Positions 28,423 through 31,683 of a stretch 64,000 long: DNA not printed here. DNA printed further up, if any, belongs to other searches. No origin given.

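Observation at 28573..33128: Orphan AddB-like helicase-nuclease subunit, with no AddA, co-clustered with yhaM exonuclease and recO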

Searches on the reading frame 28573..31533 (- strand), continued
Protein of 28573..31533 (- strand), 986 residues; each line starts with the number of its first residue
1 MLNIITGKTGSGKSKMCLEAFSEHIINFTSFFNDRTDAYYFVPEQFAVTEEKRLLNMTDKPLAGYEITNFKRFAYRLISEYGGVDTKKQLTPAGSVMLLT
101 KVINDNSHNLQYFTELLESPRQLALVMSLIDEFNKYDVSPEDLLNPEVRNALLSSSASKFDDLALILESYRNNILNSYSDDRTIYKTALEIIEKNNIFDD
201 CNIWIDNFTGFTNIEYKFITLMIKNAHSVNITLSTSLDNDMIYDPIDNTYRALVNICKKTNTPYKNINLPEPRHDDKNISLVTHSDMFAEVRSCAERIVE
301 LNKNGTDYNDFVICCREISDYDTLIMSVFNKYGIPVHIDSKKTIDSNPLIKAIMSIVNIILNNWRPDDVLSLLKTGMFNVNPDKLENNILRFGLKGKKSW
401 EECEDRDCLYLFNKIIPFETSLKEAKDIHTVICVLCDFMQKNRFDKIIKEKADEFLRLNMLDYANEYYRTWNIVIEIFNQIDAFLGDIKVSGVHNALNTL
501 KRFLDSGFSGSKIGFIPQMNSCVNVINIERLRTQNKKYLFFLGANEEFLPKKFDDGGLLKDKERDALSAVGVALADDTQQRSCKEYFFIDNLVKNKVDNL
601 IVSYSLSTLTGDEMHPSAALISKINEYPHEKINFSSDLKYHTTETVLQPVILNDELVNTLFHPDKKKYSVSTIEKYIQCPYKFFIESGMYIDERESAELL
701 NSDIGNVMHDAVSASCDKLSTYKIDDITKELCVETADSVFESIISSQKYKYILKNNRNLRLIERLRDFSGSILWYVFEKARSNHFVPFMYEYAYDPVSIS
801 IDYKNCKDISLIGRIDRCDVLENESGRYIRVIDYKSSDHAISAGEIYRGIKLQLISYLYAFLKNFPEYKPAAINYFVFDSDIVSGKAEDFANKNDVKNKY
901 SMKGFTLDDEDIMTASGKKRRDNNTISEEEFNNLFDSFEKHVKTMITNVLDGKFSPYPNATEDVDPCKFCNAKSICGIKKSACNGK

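Call 75: search_protein_families(library=ncbifam, proteins=[L007:10001-13141:+, L017:8001-11450:+, L018:8001-11327:+, L018:11296-14850:+], max_evalue=0.00001)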
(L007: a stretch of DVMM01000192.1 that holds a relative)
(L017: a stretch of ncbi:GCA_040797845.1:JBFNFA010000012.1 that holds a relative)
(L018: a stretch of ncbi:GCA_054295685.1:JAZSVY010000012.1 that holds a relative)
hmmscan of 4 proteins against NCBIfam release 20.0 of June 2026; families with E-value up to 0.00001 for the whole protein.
L007:10001-13141:+ (1046 aa): 4 families
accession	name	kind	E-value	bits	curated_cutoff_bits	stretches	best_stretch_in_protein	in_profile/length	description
TIGR02773.1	addB_Gpos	equivalog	1.8e-193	645.2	903.7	3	2-436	3-443/1159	helicase-exonuclease AddAB subunit AddB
TIGR02774.1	rexB_recomb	equivalog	3.7e-39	134.9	718.35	1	81-602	69-594/1076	ATP-dependent nuclease subunit B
NF008289.0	PRK11069.1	equivalog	1.1e-06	26.5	1470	1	304-434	372-500/1122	exodeoxyribonuclease V subunit gamma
TIGR01450.1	recC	equivalog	3e-06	25.5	582.9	1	298-406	345-459/1063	exodeoxyribonuclease V subunit gamma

L017:8001-11450:+ (1149 aa): 5 families
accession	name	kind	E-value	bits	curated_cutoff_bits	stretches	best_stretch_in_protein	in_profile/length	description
TIGR02773.1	addB_Gpos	equivalog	0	1358.9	903.7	1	1-1148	1-1157/1159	helicase-exonuclease AddAB subunit AddB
TIGR02774.1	rexB_recomb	equivalog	1.4e-70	238.9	718.35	1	36-1103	31-1034/1076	ATP-dependent nuclease subunit B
TIGR03623.1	TIGR03623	subfamily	4.7e-12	44.9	299.6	1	775-1118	598-875/876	probable DNA repair protein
TIGR00372.1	cas4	equivalog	3.3e-06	27.1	65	0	777-845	1-71/180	CRISPR-associated protein Cas4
TIGR02786.1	addB_alphas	equivalog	7.9e-06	24.2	486.5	0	776-1012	751-962/1024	double-strand break repair protein AddB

L018:8001-11327:+ (1108 aa): 4 families
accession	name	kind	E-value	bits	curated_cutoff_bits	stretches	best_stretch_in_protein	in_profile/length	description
TIGR02773.1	addB_Gpos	equivalog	1.7e-228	761.2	903.7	1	1-1084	1-1143/1159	helicase-exonuclease AddAB subunit AddB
TIGR02774.1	rexB_recomb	equivalog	1.4e-46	159.4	718.35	1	23-1072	20-1051/1076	ATP-dependent nuclease subunit B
TIGR02786.1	addB_alphas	equivalog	7.3e-10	37.6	486.5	1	743-936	752-921/1024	double-strand break repair protein AddB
TIGR03623.1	TIGR03623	subfamily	2.9e-07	29.1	299.6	0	748-987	605-824/876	probable DNA repair protein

L018:11296-14850:+ (1184 aa): 14 families
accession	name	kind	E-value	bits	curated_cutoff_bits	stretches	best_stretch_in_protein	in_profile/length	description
TIGR02785.1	addA_Gpos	equivalog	8.3e-304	1011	707.65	1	2-1183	2-1233/1234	helicase-exonuclease AddAB subunit AddA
TIGR02784.1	addA_alphas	equivalog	6.7e-78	263.2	860.75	2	95-863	112-871/1138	double-strand break repair helicase AddA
TIGR01073.1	pcrA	equivalog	4.3e-63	213.8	911.2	3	534-785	316-568/725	DNA helicase PcrA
TIGR00609.1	recB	equivalog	5.2e-62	210.3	696.05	2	90-1138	110-1089/1175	exodeoxyribonuclease V subunit beta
TIGR01074.1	rep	equivalog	1.7e-53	181.9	951.45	3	555-786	337-572/668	DNA helicase Rep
NF010485.0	PRK13909.1-2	equivalog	2.9e-49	168.1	650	2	20-481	9-438/909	RecB-like helicase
NF008743.0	PRK11773.1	equivalog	1.4e-45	155.9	965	3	315-468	159-299/720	DNA helicase II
TIGR01075.1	uvrD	equivalog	1e-44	153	1144.45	3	321-468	160-294/715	DNA helicase II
NF008172.0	PRK10919.1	equivalog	8e-37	126.8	1168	3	288-465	126-290/673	DNA helicase Rep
NF010487.0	PRK13909.1-4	equivalog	1.3e-33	116.3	759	3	296-611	250-524/924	RecB-like helicase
NF008128.0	PRK10876.1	equivalog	1.6e-31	108.9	1697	2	327-637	333-627/1181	exodeoxyribonuclease V subunit beta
NF008276.0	PRK11054.1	equivalog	4.4e-22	78.4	543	2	5-71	200-266/684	DNA helicase IV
NF010484.0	PRK13909.1-1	equivalog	5.2e-15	54.3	1074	1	19-472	10-441/945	RecB-like helicase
TIGR02786.1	addB_alphas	equivalog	7.3e-06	24.4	486.5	0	972-1161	744-928/1024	double-strand break repair protein AddB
